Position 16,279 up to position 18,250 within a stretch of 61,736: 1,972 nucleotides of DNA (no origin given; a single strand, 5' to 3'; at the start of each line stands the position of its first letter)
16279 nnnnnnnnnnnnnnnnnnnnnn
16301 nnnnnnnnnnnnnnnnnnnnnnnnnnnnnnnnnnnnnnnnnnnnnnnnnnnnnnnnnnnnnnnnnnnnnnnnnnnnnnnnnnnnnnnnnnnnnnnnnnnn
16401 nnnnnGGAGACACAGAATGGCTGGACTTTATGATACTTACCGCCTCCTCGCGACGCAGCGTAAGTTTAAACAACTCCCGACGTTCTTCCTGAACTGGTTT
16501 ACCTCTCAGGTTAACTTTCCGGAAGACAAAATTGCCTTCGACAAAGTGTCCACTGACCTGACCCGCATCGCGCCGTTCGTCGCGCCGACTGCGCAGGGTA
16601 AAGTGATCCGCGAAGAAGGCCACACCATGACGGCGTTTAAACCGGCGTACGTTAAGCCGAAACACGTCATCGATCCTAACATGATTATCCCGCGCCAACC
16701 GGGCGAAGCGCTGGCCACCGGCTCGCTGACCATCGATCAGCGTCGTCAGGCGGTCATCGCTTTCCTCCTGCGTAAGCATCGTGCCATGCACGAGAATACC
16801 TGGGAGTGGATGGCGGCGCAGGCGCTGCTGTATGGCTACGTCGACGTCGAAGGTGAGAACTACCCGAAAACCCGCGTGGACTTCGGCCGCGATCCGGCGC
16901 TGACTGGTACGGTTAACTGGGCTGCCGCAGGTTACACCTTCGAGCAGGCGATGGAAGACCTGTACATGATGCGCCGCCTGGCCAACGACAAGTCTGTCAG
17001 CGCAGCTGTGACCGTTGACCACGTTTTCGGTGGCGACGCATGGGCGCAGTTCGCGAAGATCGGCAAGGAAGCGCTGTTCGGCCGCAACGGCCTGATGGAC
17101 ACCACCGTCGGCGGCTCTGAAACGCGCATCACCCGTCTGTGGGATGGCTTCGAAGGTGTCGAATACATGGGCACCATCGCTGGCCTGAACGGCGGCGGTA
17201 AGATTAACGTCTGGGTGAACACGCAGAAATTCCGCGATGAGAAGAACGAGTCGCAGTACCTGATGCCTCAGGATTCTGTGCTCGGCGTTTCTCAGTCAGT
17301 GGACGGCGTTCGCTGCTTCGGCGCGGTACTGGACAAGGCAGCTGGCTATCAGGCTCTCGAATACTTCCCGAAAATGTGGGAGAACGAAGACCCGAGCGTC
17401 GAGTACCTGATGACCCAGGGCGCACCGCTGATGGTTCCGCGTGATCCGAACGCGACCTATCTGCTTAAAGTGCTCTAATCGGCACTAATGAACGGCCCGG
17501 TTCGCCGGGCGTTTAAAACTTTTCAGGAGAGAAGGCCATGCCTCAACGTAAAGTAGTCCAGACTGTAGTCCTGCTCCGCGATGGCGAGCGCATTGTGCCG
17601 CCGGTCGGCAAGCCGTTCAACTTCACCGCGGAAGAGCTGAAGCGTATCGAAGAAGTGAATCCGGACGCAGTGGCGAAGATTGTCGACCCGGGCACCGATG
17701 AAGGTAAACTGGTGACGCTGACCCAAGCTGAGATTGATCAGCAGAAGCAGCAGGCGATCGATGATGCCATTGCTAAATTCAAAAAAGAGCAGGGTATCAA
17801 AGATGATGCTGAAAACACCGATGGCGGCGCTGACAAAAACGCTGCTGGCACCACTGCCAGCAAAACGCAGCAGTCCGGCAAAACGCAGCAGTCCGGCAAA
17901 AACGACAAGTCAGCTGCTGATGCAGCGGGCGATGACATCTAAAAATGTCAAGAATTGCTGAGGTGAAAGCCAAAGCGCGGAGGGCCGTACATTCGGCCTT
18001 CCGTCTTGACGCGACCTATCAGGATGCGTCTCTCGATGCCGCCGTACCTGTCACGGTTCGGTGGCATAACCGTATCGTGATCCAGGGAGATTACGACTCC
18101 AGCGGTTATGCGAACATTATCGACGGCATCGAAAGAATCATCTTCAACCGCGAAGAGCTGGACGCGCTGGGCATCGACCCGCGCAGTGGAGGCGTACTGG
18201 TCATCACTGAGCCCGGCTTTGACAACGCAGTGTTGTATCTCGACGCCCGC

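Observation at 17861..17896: In-frame 18-bp tandem duplication in the gene after the capsid gene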

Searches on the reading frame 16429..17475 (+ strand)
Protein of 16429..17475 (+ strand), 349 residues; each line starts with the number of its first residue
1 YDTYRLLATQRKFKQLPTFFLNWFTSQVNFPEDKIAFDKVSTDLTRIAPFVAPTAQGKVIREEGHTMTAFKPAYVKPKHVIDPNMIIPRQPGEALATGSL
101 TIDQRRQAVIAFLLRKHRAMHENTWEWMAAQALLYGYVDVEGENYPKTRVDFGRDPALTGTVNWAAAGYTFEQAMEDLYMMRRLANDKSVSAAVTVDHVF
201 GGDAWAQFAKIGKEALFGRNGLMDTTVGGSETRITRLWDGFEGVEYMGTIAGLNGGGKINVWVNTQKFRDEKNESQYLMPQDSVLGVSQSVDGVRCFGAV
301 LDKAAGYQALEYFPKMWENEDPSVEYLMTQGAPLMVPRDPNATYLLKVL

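Call 5: search_protein_families(library=phrogs, proteins=[window:16429-17475:+], max_evalue=0.01)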
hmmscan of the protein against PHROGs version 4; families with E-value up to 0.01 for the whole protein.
window:16429-17475:+ (349 aa): 5 families
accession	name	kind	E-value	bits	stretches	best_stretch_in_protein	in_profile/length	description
phrog_29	-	head and packaging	1.3e-74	252.9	1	1-348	29-358/439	major head protein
phrog_6020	-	head and packaging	9.8e-34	117.5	1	1-348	4-340/473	major head protein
phrog_2353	-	head and packaging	2.7e-30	106.5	1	3-320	6-312/481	major head protein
phrog_6281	-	unknown function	2.7e-29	103.3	1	1-157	4-159/209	-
phrog_18489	-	unknown function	3.3e-08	34.7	1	23-90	29-97/151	-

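Call 6: search_protein_families(library=pfam, proteins=[window:16429-17475:+], max_evalue=0.01)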
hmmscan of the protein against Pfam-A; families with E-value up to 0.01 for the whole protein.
window:16429-17475:+ (349 aa): 1 family
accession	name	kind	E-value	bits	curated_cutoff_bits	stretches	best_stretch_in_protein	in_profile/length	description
PF03864.22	Phage_cap_E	-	7.6e-48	163.7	22.9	1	3-348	2-329/329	Phage major capsid protein E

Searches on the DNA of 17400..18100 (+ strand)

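Call 4: search_dna_similar(query=window:17538-17942:+, collection=phages, mode=distant, max_rows=40)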
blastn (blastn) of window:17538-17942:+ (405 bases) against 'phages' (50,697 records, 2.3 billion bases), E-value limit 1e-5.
Records with a match: 23; places in all: 23; records where one place covers at least 80% of the query: 0.
Best place of each record, by identity: 60-80% 23.
By first word of the organism name: Klebsiella 22; Providencia 1.
By host as written in the record: Klebsiella pneumoniae 6; Klebsiella pneumoniae YMC15/11/N137 2; Klebsiella pneumoniae YMC15/09/U2874 2; Klebsiella pneumoniae YMC15/11/N98 2; Klebsiella pneumoniae AJ218 2; Klebsiella pneumoniae CU616 1; Klebsiella pneumoniae YMC15/11/N54 1; Klebsiella pneumoniae YMC15/11/N53 1; and 6 more.
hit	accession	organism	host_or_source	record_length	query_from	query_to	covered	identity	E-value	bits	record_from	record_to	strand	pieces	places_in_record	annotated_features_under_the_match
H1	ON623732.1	Klebsiella phage S9a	Klebsiella pneumoniae CU616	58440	1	107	26%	75.0%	8e-10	71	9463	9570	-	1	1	hypothetical protein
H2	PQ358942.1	Klebsiella phage Salado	Klebsiella pneumoniae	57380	1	102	25%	75.5%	2e-10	73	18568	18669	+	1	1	hypothetical protein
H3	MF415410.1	Klebsiella phage KPN N137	Klebsiella pneumoniae YMC15/11/N137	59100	1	102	25%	75.5%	2e-10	73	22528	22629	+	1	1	hypothetical protein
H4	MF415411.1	Klebsiella phage KPN U2874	Klebsiella pneumoniae YMC15/09/U2874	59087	1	102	25%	75.5%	2e-10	73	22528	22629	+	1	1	hypothetical protein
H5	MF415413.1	Klebsiella phage KPN N54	Klebsiella pneumoniae YMC15/11/N54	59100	1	102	25%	75.5%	2e-10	73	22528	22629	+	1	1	tail length tape measure protein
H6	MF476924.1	Klebsiella phage YMC15/11/N53_KPN_BP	Klebsiella pneumoniae YMC15/11/N53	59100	1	102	25%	75.5%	2e-10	73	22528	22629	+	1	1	hypothetical protein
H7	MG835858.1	Klebsiella phage KPN N98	Klebsiella pneumoniae YMC15/11/N98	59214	1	102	25%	75.5%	2e-10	73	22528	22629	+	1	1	hypothetical protein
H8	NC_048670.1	Klebsiella phage KPN N137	Klebsiella pneumoniae YMC15/11/N137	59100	1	102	25%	75.5%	2e-10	73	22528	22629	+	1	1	hypothetical protein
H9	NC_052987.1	Klebsiella phage KPN N98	Klebsiella pneumoniae YMC15/11/N98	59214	1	102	25%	75.5%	2e-10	73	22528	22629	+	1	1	hypothetical protein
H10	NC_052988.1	Klebsiella phage KPN U2874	Klebsiella pneumoniae YMC15/09/U2874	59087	1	102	25%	75.5%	2e-10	73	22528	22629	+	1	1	hypothetical protein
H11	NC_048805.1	Klebsiella phage Soft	Klebsiella pneumoniae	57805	1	102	25%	75.5%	2e-10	73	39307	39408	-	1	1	hypothetical protein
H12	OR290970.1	Klebsiella phage SAKp02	Klebsiella pneumoniae B3768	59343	1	102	25%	75.5%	2e-10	73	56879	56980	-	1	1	hypothetical protein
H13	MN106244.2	Klebsiella phage Soft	Klebsiella pneumoniae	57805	1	102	25%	75.5%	2e-10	73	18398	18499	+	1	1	hypothetical protein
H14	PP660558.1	Klebsiella phage SAKp11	Klebsiella pneumoniae (clinical isolate ...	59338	1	102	25%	75.5%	2e-10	73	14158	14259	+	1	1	hypothetical protein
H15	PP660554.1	Klebsiella phage SAKp15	Klebsiella pneumoniae (clinical isolate ...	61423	1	102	25%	75.5%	2e-10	73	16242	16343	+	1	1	hypothetical protein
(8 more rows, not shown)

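Call 78: search_rna_families(source=window, start=17400, end=18100, threshold=evalue, max_evalue=1)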
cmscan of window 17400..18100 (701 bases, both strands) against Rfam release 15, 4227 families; matches with E-value up to 1: 2.
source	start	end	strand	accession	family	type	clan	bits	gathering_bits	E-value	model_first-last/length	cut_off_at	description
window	17443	17515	+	RF01386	isrB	Gene; sRNA;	-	21.6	35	0.17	1-87/87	no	isrB Hfq binding RNA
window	17723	17866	+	RF02851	Ysr283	Gene; antisense;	-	12.8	58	0.42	1-253/253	no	Yersinia sRNA 283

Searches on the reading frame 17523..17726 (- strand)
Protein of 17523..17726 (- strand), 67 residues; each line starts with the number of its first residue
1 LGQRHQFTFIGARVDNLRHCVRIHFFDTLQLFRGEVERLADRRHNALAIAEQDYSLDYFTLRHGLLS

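Call 49: search_protein_families(library=phrogs, proteins=[window:17523-17726:-], max_evalue=1)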
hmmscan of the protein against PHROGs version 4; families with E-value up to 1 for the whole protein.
window:17523-17726:- (67 aa): 0 families
